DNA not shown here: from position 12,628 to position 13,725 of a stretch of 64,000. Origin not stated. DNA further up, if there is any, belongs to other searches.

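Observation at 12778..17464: MTHFR-fold protein clustered with bifurcating-type EtfBA, a pterin-binding methyltransferase and an amidohydrolase: candidate undescribed Etf-coupled C1/folate module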

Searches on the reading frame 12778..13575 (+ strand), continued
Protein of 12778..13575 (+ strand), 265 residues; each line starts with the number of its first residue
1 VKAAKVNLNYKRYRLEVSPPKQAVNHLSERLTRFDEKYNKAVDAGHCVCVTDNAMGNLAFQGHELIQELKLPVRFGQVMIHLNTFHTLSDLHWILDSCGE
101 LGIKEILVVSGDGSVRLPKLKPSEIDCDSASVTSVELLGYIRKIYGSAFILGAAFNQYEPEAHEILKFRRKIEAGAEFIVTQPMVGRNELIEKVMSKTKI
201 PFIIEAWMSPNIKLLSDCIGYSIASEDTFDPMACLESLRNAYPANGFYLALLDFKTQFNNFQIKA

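Call 48: predict_structure(alignment_id=A2)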
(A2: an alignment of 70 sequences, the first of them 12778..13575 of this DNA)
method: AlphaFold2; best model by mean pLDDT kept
length: 265 residues; sequences in the alignment: 70
mean_pLDDT: 90.7   pTM: 0.88
mean pLDDT of the five models: 90.7, 90.0, 89.4, 88.6, 87.5
residues with pLDDT >= 90: 211; 70-90: 32; 50-70: 11; < 50: 11
segments of 3 or more residues with pLDDT < 50: 1-9
pLDDT, mean of each block of 10 residues (from residue 1): 40 92 89 97 96 70 95 96 92 97 97 78 93 96 98 97 97 98 97 97 97 92 84 97 97 95 63
secondary structure, 60 per line:
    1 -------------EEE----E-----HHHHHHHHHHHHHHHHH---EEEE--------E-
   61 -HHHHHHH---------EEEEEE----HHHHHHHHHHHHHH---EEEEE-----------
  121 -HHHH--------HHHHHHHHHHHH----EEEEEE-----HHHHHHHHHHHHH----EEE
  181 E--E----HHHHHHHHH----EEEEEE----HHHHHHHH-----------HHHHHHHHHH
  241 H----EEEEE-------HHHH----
elements in order: E14-16 H27-43 E47-50 H62-68 E78-83 H88-101 E105-109 H122-125 H134-145 E150-155 H161-173 E178-181 H189-197 E202-207 H212-219 H231-241 E246-250 H258-261

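Call 50: fold_search(model_id=the predicted structure, library=pdb)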
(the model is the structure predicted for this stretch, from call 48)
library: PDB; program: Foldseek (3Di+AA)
matches with E <= 10: 1798; with E <= 0.001: 206
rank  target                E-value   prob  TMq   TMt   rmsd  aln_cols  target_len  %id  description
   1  7th5_B                3.2e-13  1.00  0.67  0.63   4.6       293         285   20  Thermus thermophilus methylenetetrahydrofolate reductase (released 2023-01-18)
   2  3apy_A                4.9e-13  1.00  0.68  0.62   5.2       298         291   19  Properties and crystal structure of methylenetetrahydrofolate reductase from Thermus thermophilus HB8 (released 2011-09-14)
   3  8eac_A                6.7e-13  1.00  0.65  0.61   5.2       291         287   18  Thermus thermophilus methylenetetrahydrofolate reductase (released 2023-01-18)
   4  1v93                  7.1e-13  1.00  0.67  0.61   5.2       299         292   20  5,10-Methylenetetrahydrofolate Reductase from Thermus thermophilus HB8 (released 2004-02-03)
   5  8uy1_A                8.0e-13  1.00  0.72  0.35   4.4       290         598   17  Methylenetetrahydrofolate reductase from Chaetomium thermophilum DSM 1495, Active (R) State (released 2024-06-19)
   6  8uy1_C                4.0e-12  1.00  0.72  0.35   4.4       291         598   17  Methylenetetrahydrofolate reductase from Chaetomium thermophilum DSM 1495, Active (R) State (released 2024-06-19)
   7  8eac_B                5.1e-12  1.00  0.64  0.61   4.8       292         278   19  Thermus thermophilus methylenetetrahydrofolate reductase (released 2023-01-18)
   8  8uy1_D                6.9e-12  1.00  0.72  0.35   4.2       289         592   17  Methylenetetrahydrofolate reductase from Chaetomium thermophilum DSM 1495, Active (R) State (released 2024-06-19)
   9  6fnu                  7.3e-12  1.00  0.65  0.59   5.4       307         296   18  Structure of S. cerevisiae Methylenetetrahydrofolate reductase 1, catalytic domain (released 2018-03-07)
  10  6fcx_A                6.6e-11  1.00  0.69  0.33   4.4       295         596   16  Structure of human 5,10-methylenetetrahydrofolate reductase (MTHFR) (released 2018-05-16)
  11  7wmz_B                1.6e-10  1.00  0.55  0.51   7.5       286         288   14  Crystal structure of methylenetetrahydrofolate reductase MSMEG_6649 from Mycobacterium smegmatis with NADH (released 2023-01-25)
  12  8qa6_A                2.4e-10  1.00  0.66  0.34   4.6       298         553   14  MTHFR + SAM inhibited state (released 2023-11-08)
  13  3apt_B                2.7e-10  1.00  0.61  0.59   5.3       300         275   19  properties and crystal structure of methylenetetrahydrofolate reductase from Thermus thermophilus HB8 (released 2011-09-14)
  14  8uy2_C                5.7e-10  1.00  0.67  0.35   5.0       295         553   18  Methylenetetrahydrofolate reductase from Chaetomium thermophilum DSM 1495, AdoMet-bound, Inhibited (T) State (released 2024-06-19)
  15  8uy2_A                7.3e-10  1.00  0.63  0.33   5.1       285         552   18  Methylenetetrahydrofolate reductase from Chaetomium thermophilum DSM 1495, AdoMet-bound, Inhibited (T) State (released 2024-06-19)
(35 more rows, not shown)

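Call 51: search_solved_structures(query=A2, max_evalue=0.01, show_alignments=3)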
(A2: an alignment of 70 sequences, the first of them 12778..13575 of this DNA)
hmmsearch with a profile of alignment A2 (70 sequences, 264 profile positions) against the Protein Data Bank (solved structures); distinct sequences matched with E-value up to 0.01: 7.
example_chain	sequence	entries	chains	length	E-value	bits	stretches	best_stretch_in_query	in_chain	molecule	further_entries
6fnu_A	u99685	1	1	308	8.8e-11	44.7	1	64-182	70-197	Methylenetetrahydrofolate reductase 1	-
6fcx_A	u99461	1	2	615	2.1e-05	27.1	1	130-187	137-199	Methylenetetrahydrofolate reductase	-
8qa4_A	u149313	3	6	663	2.2e-05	27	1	130-187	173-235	Methylenetetrahydrofolate reductase (NADPH)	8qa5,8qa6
8uy2_A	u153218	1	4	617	3.8e-05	26.2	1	30-188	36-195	Methylenetetrahydrofolate reductase-like protein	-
8uy1_D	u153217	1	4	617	4.7e-05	25.9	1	32-188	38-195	Methylenetetrahydrofolate reductase-like protein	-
1v93_A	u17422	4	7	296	8.3e-05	25.1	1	83-186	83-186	5,10-Methylenetetrahydrofolate reductase | Methylenetetrahydrofolate reductase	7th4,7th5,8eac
3apt_A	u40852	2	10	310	9.3e-05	25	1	83-186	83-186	Methylenetetrahydrofolate reductase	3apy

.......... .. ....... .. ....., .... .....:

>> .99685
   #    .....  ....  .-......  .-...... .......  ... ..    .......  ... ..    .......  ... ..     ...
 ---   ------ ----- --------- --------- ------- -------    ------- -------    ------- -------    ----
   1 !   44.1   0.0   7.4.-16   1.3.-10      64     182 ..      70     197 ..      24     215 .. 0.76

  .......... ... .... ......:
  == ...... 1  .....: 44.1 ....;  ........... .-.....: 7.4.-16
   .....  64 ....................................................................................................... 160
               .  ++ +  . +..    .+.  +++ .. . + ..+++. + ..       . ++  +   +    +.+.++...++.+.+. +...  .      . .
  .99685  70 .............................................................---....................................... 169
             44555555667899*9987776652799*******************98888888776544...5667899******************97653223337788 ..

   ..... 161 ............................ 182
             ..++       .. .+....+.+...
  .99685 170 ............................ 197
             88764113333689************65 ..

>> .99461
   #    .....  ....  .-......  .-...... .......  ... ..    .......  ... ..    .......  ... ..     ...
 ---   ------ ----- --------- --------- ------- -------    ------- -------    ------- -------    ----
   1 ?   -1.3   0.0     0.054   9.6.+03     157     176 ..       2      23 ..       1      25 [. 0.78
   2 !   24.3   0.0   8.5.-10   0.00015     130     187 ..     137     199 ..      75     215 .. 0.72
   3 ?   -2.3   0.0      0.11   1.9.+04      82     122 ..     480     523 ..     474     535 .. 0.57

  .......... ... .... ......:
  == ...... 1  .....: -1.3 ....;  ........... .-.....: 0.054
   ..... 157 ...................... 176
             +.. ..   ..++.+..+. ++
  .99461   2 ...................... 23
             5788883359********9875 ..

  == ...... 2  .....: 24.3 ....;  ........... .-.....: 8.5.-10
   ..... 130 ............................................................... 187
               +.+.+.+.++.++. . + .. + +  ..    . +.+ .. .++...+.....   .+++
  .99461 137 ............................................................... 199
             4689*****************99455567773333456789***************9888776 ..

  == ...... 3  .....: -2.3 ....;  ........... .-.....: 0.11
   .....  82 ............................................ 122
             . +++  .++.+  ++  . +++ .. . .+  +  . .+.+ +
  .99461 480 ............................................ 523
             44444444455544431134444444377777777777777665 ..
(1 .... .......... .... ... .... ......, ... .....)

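Call 55: search_protein_families(library=pfam, alignment_id=A3, max_evalue=0.00001)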
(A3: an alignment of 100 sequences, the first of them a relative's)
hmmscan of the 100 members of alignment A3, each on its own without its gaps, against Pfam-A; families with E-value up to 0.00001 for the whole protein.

A. member 1, L008:12727-13962:+ (411 aa): 1 family
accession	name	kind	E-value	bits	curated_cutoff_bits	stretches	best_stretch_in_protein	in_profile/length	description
PF07690.21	MFS_1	-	1.2e-47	162.9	33.4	1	26-364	2-345/347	Major Facilitator Superfamily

B. families by the number of members that match (of 100 scanned): 154 families (the first 25 are shown)
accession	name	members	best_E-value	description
PF01208.23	URO-D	4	1.1e-59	Uroporphyrinogen decarboxylase (URO-D)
PF00005.33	ABC_tran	3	5.6e-53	ABC transporter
PF13304.12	AAA_21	3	7.9e-20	AAA domain, putative AbiEii toxin, Type IV TA system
PF07690.21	MFS_1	2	1.2e-47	Major Facilitator Superfamily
PF00990.26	GGDEF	2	2.3e-43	Diguanylate cyclase, GGDEF domain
PF00144.29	Beta-lactamase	2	2.7e-30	Beta-lactamase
PF02311.25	AraC_binding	2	4.1e-24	AraC-like ligand binding domain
PF02361.21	CbiQ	2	7.4e-24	Cobalt transport protein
PF12833.13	HTH_18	2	9.1e-24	Helix-turn-helix domain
PF00165.29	HTH_AraC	2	1.2e-23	Bacterial regulatory helix-turn-helix proteins, AraC family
PF13602.12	ADH_zinc_N_2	2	2.2e-23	Zinc-binding dehydrogenase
PF02463.25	SMC_N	2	1.4e-16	RecF/RecN/SMC N terminal domain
PF08240.17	ADH_N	2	1.8e-14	Alcohol dehydrogenase GroES-like domain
PF05163.17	DinB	2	2.3e-14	DinB family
PF04199.19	Cyclase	2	1.5e-11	Putative cyclase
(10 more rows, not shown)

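Call 66: search_protein_representatives(alignment_id=A2)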
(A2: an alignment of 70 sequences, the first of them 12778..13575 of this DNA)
Query: 70 sequences, 264 profile positions. Proteins with E-value up to 0.001 (for the whole library): 406; up to 1e-10: 89; up to 1e-30: 38. The best 150 are listed.
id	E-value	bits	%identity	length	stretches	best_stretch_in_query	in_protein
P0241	1.2e-100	352.5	-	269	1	3-259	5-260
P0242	1.1e-92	326.4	-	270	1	1-263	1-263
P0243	1.2e-85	303.3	-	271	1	6-259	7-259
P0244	1.3e-85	303.1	-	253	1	9-261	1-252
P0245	2.4e-72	259.7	-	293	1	8-250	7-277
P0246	2.9e-71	256.1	-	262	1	10-259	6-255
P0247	4.6e-70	252.2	-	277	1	7-259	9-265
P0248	5.3e-69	248.7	-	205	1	68-263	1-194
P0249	7.3e-69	248.3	-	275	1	8-259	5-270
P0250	7.8e-68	244.9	-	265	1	12-262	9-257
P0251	8.1e-67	241.6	-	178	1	1-179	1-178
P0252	6.3e-66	238.6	-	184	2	1-108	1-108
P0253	1.9e-64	233.8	-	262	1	7-214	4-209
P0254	8.9e-62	225.0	-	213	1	52-259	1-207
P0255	2.1e-57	210.7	-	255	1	8-259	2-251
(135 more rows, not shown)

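Call 82: search_protein_families(library=ncbifam, proteins=[L009:12399-13373:+, L009:11731-12402:+, L076:12748-13569:+, L055:5416-6558:+], max_evalue=0.00001)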
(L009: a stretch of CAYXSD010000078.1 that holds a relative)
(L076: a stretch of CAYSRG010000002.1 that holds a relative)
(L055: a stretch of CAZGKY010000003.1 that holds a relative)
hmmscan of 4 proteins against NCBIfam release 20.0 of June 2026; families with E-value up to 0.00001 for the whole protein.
L009:12399-13373:+ (324 aa): 4 families
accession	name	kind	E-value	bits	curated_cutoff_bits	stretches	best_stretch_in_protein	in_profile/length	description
NF006396.0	PRK08645.1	equivalog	7.1e-65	219.3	453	1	6-304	304-587/611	bifunctional homocysteine S-methyltransferase/methylenetetrahydrofolate reductase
TIGR00676.1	fadh2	equivalog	1.7e-25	89.9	293.7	1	56-317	32-273/275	methylenetetrahydrofolate reductase [NAD(P)H]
TIGR00677.1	fadh2_euk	equivalog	2.6e-23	82.8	310.05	1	75-320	53-277/281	methylenetetrahydrofolate reductase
NF006950.0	PRK09432.1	equivalog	2.1e-09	37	382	1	47-322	49-294/296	methylenetetrahydrofolate reductase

L009:11731-12402:+ (223 aa): 0 families

L076:12748-13569:+ (273 aa): 5 families
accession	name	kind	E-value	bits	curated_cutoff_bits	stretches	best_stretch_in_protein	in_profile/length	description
NF005719.0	PRK07535.1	domain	3.8e-103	344.3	259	1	1-267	1-264/268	methyltetrahydrofolate:corrinoid/iron-sulfur protein methyltransferase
TIGR02082.1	metH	equivalog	1.4e-46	158.7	1010.85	1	2-243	344-597/1182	methionine synthase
NF040758.1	CODH_ACS_meth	exception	1.1e-45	156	370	1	2-258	5-259/261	carbon monoxide dehydrogenase/acetyl-CoA synthase methytransferase subunit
NF007024.0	PRK09490.1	equivalog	2.9e-30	104.8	1497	1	3-235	362-606/1234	methionine synthase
TIGR00284.1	TIGR00284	hypoth_equivalog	3.2e-06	26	256.65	1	19-189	158-306/497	dihydropteroate synthase-like protein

L055:5416-6558:+ (380 aa): 5 families
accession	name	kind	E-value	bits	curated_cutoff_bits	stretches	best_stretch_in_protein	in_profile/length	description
NF004889.0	PRK06252.1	subfamily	3e-17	62.6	244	1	182-376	153-335/340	methylcobalamin:coenzyme M methyltransferase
TIGR01463.1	mtaA_cmuA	subfamily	2.7e-15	56.5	235.4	1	173-375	143-336/340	MtaA/CmuA family methyltransferase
NF041608.1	methylcob_mtaseMtbA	equivalog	2.4e-14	53.2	600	1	190-376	160-336/339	methylcobamide:CoM methyltransferase MtbA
NF040654.1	MtaA_Meth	equivalog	2.2e-11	43.3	400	1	171-372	140-330/337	methylcobamide:CoM methyltransferase MtaA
TIGR01464.1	hemE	equivalog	1.2e-07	31.1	302.95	1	185-374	155-336/338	uroporphyrinogen decarboxylase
